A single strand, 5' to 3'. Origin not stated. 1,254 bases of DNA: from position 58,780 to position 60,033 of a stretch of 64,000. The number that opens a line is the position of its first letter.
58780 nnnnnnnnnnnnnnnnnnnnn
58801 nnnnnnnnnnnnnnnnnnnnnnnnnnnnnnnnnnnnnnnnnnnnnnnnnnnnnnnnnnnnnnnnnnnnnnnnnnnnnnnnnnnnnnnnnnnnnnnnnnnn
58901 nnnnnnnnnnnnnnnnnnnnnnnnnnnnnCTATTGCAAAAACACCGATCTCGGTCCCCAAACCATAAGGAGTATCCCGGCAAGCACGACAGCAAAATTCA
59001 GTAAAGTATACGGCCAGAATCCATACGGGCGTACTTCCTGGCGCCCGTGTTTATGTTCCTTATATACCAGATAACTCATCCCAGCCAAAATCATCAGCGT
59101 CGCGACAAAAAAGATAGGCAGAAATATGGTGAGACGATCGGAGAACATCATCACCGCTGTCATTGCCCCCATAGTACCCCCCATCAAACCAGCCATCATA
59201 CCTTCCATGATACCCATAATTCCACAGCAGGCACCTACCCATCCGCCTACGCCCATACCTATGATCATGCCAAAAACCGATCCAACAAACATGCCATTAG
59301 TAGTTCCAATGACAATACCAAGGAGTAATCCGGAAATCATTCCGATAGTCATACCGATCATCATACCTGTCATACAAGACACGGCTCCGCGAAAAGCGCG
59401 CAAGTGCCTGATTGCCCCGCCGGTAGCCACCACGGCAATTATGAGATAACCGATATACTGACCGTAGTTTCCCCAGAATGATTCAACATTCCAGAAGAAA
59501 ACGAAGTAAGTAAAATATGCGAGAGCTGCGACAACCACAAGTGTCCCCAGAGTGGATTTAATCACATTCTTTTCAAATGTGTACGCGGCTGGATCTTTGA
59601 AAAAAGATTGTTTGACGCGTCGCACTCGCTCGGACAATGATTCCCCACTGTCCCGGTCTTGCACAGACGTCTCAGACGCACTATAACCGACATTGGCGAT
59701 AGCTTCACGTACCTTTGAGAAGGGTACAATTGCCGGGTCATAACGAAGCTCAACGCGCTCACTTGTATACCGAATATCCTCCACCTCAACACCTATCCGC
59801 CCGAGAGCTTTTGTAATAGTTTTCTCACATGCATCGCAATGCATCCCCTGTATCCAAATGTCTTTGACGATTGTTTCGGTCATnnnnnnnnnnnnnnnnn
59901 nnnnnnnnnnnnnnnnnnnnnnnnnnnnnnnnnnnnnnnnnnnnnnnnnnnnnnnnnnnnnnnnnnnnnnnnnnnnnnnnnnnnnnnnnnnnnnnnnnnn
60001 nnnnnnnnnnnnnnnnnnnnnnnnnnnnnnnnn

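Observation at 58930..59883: HMA metallochaperone domain fused to a Met/Gly-rich polytopic membrane domain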

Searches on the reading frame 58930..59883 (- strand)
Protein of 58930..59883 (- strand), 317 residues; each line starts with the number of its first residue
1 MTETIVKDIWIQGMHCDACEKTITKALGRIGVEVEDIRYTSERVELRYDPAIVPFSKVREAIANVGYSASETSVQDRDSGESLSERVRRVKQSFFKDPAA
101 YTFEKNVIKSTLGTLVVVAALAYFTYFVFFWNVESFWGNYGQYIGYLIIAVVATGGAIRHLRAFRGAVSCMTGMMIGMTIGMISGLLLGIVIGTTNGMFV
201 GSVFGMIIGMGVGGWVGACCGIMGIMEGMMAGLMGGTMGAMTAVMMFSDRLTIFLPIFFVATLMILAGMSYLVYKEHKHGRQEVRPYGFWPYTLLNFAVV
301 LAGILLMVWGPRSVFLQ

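Call 4: search_protein_families(library=pfam, proteins=[window:58930-59883:-], max_evalue=0.01)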
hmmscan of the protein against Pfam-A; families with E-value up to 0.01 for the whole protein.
window:58930-59883:- (317 aa): 1 family
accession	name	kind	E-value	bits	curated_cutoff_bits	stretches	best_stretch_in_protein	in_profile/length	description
PF00403.32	HMA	-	2.5e-10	41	24.8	1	9-67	2-61/62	Heavy-metal-associated domain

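Call 5: search_protein_families(library=ncbifam, proteins=[window:58930-59883:-], max_evalue=1)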
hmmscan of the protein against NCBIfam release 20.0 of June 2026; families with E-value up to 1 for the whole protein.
window:58930-59883:- (317 aa): 11 families
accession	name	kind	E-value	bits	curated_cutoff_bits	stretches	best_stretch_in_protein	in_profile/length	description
NF033795.1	chaper_CopZ_Bs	exception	9.3e-10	38.6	91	1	9-68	4-64/66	copper chaperone CopZ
NF041115.1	UxxU_metal_bind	equivalog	2.6e-09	37.1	95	1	10-70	9-70/74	metal-binding (seleno)protein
NF033556.1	MerTP_fusion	equivalog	5e-08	32.8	180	1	8-69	123-185/186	mercuric transport protein MerTP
NF010311.1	PRK13748.1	subfamily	1.2e-06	27.7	600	1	9-92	3-86/560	mercury(II) reductase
TIGR00003.1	TIGR00003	subfamily_domain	1.8e-06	28.1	62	1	7-69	2-65/66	copper ion binding protein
NF033794.2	chaper_CopZ_Eh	exception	7.7e-06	25.9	95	1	9-70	4-66/68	copper chaperone CopZ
NF047957.1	CopZ_AFE_1862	equivalog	6e-05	23.4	85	1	9-69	3-61/62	CopZ family metallochaperone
NF033781.1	chaper_CopP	exception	0.00021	21.4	112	1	8-68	3-63/65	copper-binding metallochaperone CopP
TIGR02052.1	MerP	equivalog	0.0014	19.1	92.55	1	10-70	28-89/92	mercury resistance system periplasmic binding protein MerP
NF008262.1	PRK11033.1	equivalog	0.0024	16.4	1005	1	10-82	46-117/731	zinc/cadmium/mercury/lead-transporting ATPase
NF033775.1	P_type_ZntA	exception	0.029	12.6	1240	1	11-87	54-129/732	Zn(II)/Cd(II)/Pb(II) translocating P-type ATPase ZntA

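Call 6: find_homologous_proteins(query=window:58930-59883:-)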
Query window:58930-59883:- (317 aa): 768 proteins with E <= 0.001 among 5818 candidates; the best 120 are listed.
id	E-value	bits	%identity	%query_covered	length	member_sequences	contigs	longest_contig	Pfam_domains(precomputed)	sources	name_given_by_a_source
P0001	4.0e-191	652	98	96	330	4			PF00403.33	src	-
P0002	1.6e-150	519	71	100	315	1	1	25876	PF00403.33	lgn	-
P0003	1.8e-147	509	70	100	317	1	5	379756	PF00403.33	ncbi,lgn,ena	-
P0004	1.9e-118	413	61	98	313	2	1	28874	PF00403.33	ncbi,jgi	ncbi:MAG: heavy-metal-associated domain-containing protein [Patescibacteria group bacterium]|jgi:cop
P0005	2.5e-113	396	56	97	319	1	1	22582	PF00403.33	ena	-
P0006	8.0e-111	388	56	96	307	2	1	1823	PF00403.33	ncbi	-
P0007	3.2e-109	383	55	100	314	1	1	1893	PF00403.33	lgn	-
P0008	2.7e-107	377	54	100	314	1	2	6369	PF00403.33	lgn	-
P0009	4.3e-102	359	51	97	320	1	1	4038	PF00403.33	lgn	-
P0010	6.9e-102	359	52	98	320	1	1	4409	PF00403.33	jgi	jgi:cation transport ATPase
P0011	8.8e-74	266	44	98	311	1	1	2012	PF00403.33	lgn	-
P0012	5.4e-73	264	43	97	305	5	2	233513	PF00403.33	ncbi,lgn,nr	ncbi:cation transporter [Candidatus Woesearchaeota archaeon]|nr:cation transporter [Candidatus Woese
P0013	3.5e-72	261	44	96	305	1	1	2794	PF00403.33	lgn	-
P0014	3.6e-72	261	44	96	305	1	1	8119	PF00403.33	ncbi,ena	-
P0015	7.6e-72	260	43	96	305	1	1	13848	PF00403.33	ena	-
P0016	1.4e-71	259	42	96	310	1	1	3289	PF00403.33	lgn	-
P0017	3.5e-71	258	43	97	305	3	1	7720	PF00403.33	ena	-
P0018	1.3e-70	256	42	97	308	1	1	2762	PF00403.33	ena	-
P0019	1.4e-70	256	40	98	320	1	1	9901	PF00403.33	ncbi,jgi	-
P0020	1.9e-70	255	43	96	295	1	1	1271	PF00403.33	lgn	-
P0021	1.7e-69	252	41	97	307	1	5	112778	PF00403.33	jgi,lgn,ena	-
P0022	2.7e-69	252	41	96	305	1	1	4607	PF00403.33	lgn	-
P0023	4.4e-69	251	40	97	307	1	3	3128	PF00403.33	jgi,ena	-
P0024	5.5e-69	251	40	97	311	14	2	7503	PF00403.33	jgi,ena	-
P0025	3.7e-68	248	40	97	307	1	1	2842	PF00403.33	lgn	-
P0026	5.8e-68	247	41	98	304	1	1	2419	PF00403.33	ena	-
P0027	1.1e-67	246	40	98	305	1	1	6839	PF00403.33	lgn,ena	-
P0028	1.9e-67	246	41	96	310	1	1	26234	PF00403.33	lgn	-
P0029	3.3e-67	245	41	97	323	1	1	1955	PF00403.33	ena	-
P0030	4.9e-67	244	40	97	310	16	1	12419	PF00403.33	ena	-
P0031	1.5e-66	243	38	100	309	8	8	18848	PF00403.33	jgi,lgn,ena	-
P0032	2.2e-65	239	41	97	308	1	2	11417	PF00403.33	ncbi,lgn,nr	ncbi:cation transporter [Candidatus Woesearchaeota archaeon]|nr:cation transporter [Candidatus Woese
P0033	9.3e-65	237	41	97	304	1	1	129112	PF00403.33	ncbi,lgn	-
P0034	7.5e-64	234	40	98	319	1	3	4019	PF00403.33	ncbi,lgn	-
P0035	1.1e-63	233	38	97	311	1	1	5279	PF00403.33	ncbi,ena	-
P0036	1.2e-63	233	40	97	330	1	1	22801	PF00403.33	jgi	jgi:copper chaperone CopZ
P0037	2.4e-63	232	41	99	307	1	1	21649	PF00403.33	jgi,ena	-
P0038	3.1e-63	232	42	97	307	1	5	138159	PF00403.33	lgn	-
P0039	5.3e-63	231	39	97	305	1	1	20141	PF00403.33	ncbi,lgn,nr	ncbi:MAG: heavy-metal-associated domain-containing protein [Nanoarchaeota archaeon]|nr:heavy-metal-a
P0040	1.9e-62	229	39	98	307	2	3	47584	PF00403.33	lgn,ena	-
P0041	6.7e-62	227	38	98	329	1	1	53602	PF00403.33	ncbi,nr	ncbi:MAG: heavy-metal-associated domain-containing protein [archaeon]|nr:heavy-metal-associated doma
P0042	6.8e-62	227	39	97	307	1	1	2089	PF00403.33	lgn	-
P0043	1.6e-61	226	39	98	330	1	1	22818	PF00403.33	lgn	-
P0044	1.9e-61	226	40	97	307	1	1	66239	PF00403.33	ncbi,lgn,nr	ncbi:heavy metal translocating P-type ATPase [Candidatus Woesearchaeota archaeon]|nr:heavy metal tra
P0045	2.7e-61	225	38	97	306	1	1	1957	PF00403.33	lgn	-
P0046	8.5e-61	224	39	96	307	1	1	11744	PF00403.33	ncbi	ncbi:MAG: heavy-metal-associated domain-containing protein [Nanoarchaeota archaeon]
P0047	2.0e-60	223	37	97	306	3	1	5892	PF00403.33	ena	-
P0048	2.0e-60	223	39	97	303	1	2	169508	PF00403.33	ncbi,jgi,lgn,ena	-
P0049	2.5e-60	222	40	88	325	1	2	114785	PF00403.33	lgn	-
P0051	3.0e-60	222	51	67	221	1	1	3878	-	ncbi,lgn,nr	ncbi:hypothetical protein HY837_00470 [archaeon]|nr:hypothetical protein [archaeon]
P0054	2.0e-59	219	39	96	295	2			PF00403.33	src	-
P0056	3.0e-59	219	40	97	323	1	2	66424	PF00403.33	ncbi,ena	-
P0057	7.0e-59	218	38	97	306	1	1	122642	PF00403.33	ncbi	-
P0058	7.2e-59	217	46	76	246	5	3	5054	-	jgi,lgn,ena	-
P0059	9.2e-59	217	37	97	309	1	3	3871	PF00403.33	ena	-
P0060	2.4e-58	216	36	100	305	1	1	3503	PF00403.33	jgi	jgi:copper chaperone CopZ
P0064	1.4e-57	213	39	97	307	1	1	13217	PF00403.33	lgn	-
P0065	1.5e-57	213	39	97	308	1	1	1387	PF00403.33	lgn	-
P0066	1.5e-57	213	37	97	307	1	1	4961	PF00403.33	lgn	-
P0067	2.2e-57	213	38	97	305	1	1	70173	PF00403.33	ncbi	ncbi:MAG: heavy-metal-associated domain-containing protein [archaeon]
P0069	5.4e-57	211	35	97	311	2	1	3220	PF00403.33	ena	-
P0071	9.1e-57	211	38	97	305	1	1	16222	PF00403.33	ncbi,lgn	ncbi:MAG: cation transporter [Nanoarchaeota archaeon]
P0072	1.4e-56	210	37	97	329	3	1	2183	PF00403.33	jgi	-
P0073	1.6e-56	210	37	97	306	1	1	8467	PF00403.33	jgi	jgi:copper chaperone CopZ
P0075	2.3e-56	209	34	97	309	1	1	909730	-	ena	-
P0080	3.8e-56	209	48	67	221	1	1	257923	-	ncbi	-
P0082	5.5e-56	208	39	95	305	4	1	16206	PF00403.33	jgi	-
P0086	8.9e-56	207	38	98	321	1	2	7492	PF00403.33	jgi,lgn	jgi:cation transport ATPase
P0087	1.2e-55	207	35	97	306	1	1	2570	PF00403.33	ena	-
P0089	1.5e-55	207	38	98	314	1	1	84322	PF00403.33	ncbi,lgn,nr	ncbi:MAG: cation transporter [Candidatus Aenigmarchaeota archaeon]|nr:cation transporter [Candidatus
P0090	2.0e-55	206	36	95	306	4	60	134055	PF00403.33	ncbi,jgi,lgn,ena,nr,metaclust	ncbi:MAG TPA: heavy metal translocating P-type ATPase [Nanoarchaeota archaeon]|nr:heavy metal transl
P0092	2.6e-55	206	36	97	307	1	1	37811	PF00403.33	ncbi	-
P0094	2.9e-55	206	38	90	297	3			PF00403.33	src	-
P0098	4.8e-55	205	37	96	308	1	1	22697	PF00403.33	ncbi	-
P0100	5.8e-55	205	39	97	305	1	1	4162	PF00403.33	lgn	-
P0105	9.3e-55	204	38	87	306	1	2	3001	PF00403.33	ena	-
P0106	1.0e-54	204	39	97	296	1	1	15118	PF00403.33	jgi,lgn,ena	-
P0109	1.5e-54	203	37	96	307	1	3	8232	PF00403.33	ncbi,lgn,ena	-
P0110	1.6e-54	203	42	78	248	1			PF00403.33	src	-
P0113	2.5e-54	203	38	97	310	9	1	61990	PF00403.33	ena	-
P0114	3.4e-54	202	37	97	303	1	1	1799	PF00403.33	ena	-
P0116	3.6e-54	202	36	97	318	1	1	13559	PF00403.33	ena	-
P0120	7.1e-54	201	37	97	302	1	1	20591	PF00403.33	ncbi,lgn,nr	ncbi:cation transporter [Candidatus Micrarchaeota archaeon]|nr:cation transporter [Candidatus Micrar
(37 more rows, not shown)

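Call 12: search_solved_structures(query=A2, max_evalue=10)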
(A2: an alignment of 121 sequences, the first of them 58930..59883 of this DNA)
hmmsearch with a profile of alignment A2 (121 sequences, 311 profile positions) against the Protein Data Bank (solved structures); distinct sequences matched with E-value up to 10: 90 (the best 60 are shown).
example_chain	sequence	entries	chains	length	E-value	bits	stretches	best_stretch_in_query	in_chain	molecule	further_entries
7xuk_A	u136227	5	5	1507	4.6e-56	193.7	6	3-86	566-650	Copper-transporting ATPase 2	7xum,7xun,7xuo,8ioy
7si3_A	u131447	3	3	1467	2.3e-46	161.9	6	3-73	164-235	P-type Cu(+) transporter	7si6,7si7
1p6t_A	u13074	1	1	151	2.3e-21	79.8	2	2-71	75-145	Potential copper-transporting ATPase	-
2rml_A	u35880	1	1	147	1.8e-20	76.8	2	2-70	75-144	Copper-transporting P-type ATPase copA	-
2ew9_A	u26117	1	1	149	3e-20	76.1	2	5-69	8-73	Copper-transporting ATPase 2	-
2rop_A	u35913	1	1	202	1.8e-18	70.2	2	3-70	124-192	Copper-transporting ATPase 2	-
8q73_A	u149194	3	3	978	4.1e-18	69.1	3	4-68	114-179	Copper-transporting ATPase HMA4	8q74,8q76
3cjk_B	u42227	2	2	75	1.1e-10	44.7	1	3-71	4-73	Copper-transporting ATPase 1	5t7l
8q75_A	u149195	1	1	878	1.2e-10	44.6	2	4-68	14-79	Copper-transporting ATPase HMA4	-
1kqk_A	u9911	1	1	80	1.7e-10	44.1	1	2-71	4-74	POTENTIAL COPPER-TRANSPORTING ATPASE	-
1jww_A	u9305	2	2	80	1.7e-10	44.1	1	2-71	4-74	Potential copper-transporting ATPase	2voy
1s6o_A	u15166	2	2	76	1.8e-10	43.9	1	4-70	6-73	Copper-transporting ATPase 1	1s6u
1k0v_A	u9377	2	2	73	2e-10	43.8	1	2-68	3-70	CopZ | similar to mercuric transport protein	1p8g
1kvi_A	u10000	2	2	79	2.3e-10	43.6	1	3-68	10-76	Copper-transporting ATPase 1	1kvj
1q8l_A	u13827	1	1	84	2.5e-10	43.5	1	4-69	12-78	Copper-transporting ATPase 1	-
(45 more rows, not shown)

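Call 16: search_protein_families(library=pfam, proteins=[P0051, P0058], max_evalue=10)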
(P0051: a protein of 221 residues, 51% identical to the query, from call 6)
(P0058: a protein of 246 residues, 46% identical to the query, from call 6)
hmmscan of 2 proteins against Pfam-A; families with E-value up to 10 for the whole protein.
P0051 (221 aa): 2 families
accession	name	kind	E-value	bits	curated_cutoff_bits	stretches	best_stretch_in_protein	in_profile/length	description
PF24226.1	DUF7442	-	0.028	14.8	23.8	1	165-214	4-50/79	Phage membrane protein Family of unknown function (DUF7442)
PF13441.11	Gly-zipper_YMGG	-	0.34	11.1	28.9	0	84-117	10-44/45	YMGG-like Gly-zipper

P0058 (246 aa): 4 families
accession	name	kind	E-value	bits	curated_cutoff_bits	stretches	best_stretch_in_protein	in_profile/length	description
PF09811.14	Yae1_N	-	0.079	13.1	27.5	1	108-134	12-38/39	Essential protein Yae1, N terminal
PF09874.14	DUF2101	-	0.56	10.3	22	1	41-105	38-100/206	Predicted membrane protein (DUF2101)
PF10864.13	DUF2663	-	5.1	7.9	25.2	1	24-89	9-75/127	Protein of unknown function (DUF2663)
PF10856.13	DUF2678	-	9.5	6.7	27.8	1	213-241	55-83/118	Protein of unknown function (DUF2678)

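Call 17: find_encoding_contigs(protein=P0003, flank=8000, max_places=2)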
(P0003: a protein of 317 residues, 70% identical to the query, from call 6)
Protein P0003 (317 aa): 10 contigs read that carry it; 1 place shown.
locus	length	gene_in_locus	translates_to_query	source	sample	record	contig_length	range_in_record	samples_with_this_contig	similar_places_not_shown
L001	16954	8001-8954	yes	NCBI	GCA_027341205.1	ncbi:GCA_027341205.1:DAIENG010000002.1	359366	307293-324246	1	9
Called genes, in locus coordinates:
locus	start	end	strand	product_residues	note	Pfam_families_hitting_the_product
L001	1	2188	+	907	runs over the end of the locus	PF13155:Toprim_2, PF13362:Toprim_3 (weak)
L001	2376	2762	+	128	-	-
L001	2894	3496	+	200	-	PF00578:AhpC-TSA, PF08534:Redoxin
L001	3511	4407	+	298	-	PF02683:DsbD_TM (weak)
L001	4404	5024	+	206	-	-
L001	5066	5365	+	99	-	-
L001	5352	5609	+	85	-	-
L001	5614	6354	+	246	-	PF02683:DsbD_TM, PF13386:DsbD_2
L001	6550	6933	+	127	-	PF03965:Penicillinase_R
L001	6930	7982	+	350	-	PF05569:Peptidase_M56, PF01435:Peptidase_M48 (weak)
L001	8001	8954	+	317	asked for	PF00403:HMA (weak)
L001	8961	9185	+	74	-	PF00403:HMA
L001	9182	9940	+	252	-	PF02683:DsbD_TM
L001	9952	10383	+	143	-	PF13473:Cupredoxin_1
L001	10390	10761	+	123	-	PF13473:Cupredoxin_1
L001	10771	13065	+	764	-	PF00403:HMA, PF00122:E1-E2_ATPase, PF00702:Hydrolase, PF12710:HAD (faint), PF08282:Hydrolase_3 (faint)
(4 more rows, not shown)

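Call 18: find_encoding_contigs(protein=P0012, flank=8000, max_places=2)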
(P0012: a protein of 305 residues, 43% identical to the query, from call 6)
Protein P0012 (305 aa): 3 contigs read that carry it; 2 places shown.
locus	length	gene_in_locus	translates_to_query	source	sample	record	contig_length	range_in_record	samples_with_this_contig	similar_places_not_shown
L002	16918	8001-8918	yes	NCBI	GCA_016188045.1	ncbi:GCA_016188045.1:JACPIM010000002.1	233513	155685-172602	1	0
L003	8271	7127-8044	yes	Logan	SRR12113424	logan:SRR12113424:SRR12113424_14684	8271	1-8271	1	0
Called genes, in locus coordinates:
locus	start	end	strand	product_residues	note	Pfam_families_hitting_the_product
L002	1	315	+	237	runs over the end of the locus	-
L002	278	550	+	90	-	PF14947:HTH_45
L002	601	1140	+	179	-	PF24034:DUF7343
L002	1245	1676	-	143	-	-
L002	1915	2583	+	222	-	-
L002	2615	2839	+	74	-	-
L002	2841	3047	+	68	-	-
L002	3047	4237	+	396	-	-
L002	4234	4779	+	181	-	-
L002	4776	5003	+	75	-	-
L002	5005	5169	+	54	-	-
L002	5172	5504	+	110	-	-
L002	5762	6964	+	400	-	-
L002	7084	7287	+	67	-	PF00403:HMA (weak)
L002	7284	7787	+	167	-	-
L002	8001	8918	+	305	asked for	PF00403:HMA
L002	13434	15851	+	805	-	PF00403:HMA, PF00122:E1-E2_ATPase, PF00702:Hydrolase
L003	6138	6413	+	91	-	PF00403:HMA (weak)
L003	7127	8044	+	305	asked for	PF00403:HMA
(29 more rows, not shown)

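Call 19: find_encoding_contigs(protein=P0080, flank=8000, max_places=2)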
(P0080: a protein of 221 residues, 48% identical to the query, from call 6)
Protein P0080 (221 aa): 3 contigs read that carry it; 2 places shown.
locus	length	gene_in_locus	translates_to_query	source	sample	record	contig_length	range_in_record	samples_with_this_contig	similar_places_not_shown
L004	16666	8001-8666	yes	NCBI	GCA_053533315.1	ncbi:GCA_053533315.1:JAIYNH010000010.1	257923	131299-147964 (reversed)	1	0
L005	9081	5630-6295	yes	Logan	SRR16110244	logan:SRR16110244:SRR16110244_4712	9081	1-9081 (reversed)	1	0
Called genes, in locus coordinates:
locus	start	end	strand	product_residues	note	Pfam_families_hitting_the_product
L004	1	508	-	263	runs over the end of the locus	PF14528:LAGLIDADG_3 (faint)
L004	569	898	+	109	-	-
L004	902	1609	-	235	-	PF01411:tRNA-synt_2c, PF07973:tRNA_SAD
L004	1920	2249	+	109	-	PF04014:MazE_antitoxin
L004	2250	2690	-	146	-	-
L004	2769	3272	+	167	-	PF12802:MarR_2, PF24034:DUF7343 (weak)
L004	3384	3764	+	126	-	PF01323:DSBA, PF13462:Thioredoxin_4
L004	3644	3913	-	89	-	-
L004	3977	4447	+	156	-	-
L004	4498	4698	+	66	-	-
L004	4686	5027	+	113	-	-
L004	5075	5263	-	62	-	-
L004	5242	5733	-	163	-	-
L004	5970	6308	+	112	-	PF01638:HxlR, PF01047:MarR (weak), PF13601:HTH_34 (faint)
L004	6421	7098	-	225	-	PF01209:Ubie_methyltran, PF01135:PCMT, PF02353:CMAS (weak), PF13489:Methyltransf_23, PF13649:Methyltransf_25, PF13847:Methyltransf_31, PF08241:Methyltransf_11, PF08242:Methyltransf_12 (weak), +2 more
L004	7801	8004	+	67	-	PF00403:HMA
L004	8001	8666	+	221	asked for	-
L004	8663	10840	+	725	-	PF00403:HMA, PF00122:E1-E2_ATPase, PF00702:Hydrolase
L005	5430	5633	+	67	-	PF00403:HMA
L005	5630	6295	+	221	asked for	-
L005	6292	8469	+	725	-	PF00403:HMA, PF00122:E1-E2_ATPase, PF00702:Hydrolase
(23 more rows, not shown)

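Call 22: find_encoding_contigs(protein=P0075, flank=8000, max_places=1)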
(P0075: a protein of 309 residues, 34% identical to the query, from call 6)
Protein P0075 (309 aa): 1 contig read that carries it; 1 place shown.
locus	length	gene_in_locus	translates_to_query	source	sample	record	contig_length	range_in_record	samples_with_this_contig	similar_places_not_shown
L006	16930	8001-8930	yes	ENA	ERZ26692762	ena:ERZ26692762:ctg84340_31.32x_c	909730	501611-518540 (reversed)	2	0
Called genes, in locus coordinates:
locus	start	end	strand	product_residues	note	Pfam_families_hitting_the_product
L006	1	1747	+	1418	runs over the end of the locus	PF05048:NosD, PF13229:Beta_helix, PF05048:NosD (weak), PF13229:Beta_helix, PF02089:Palm_thioest, PF05057:DUF676, PF24096:DUF7379 (weak), PF07819:PGAP1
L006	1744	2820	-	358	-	PF01180:DHO_dh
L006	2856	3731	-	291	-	PF17125:Methyltr_RsmF_N, PF22458:RsmF-B_ferredox (faint), PF01189:Methyltr_RsmB-F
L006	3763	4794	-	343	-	PF08014:MATCAP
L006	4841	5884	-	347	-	PF01142:TruD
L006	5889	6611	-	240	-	-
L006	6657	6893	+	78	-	-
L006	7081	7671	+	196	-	-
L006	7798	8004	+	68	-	PF00403:HMA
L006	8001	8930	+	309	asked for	-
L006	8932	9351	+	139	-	-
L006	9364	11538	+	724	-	PF00403:HMA, PF00122:E1-E2_ATPase, PF00702:Hydrolase, PF08282:Hydrolase_3 (faint)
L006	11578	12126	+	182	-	PF01047:MarR (weak), PF13412:HTH_24 (weak)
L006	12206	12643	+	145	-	PF00254:FKBP_C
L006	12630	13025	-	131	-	PF01475:FUR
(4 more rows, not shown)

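Call 23: predict_structure(alignment_id=A2)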
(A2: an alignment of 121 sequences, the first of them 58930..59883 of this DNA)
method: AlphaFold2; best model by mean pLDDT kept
length: 317 residues; sequences in the alignment: 121
mean_pLDDT: 93.2   pTM: 0.85
mean pLDDT of the five models: 93.2, 93.0, 92.7, 91.4, 91.3
residues with pLDDT >= 90: 256; 70-90: 56; 50-70: 5; < 50: 0
segments of 3 or more residues with pLDDT < 50: none
pLDDT, mean of each block of 10 residues (from residue 1): 93 89 96 96 96 96 91 76 89 90 93 98 95 93 98 97 87 94 98 97 98 95 96 98 95 96 96 87 86 97 96 78
secondary structure, 60 per line:
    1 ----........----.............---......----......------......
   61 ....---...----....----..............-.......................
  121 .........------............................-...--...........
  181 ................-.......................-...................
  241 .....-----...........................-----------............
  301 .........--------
elements in order: E5-12 H17-29 E33-38 E43-48 H55-64 E68-70 H75-78 H83-96 H98-129 H136-163 H170-196 H198-220 H222-245 H251-277 H289-309
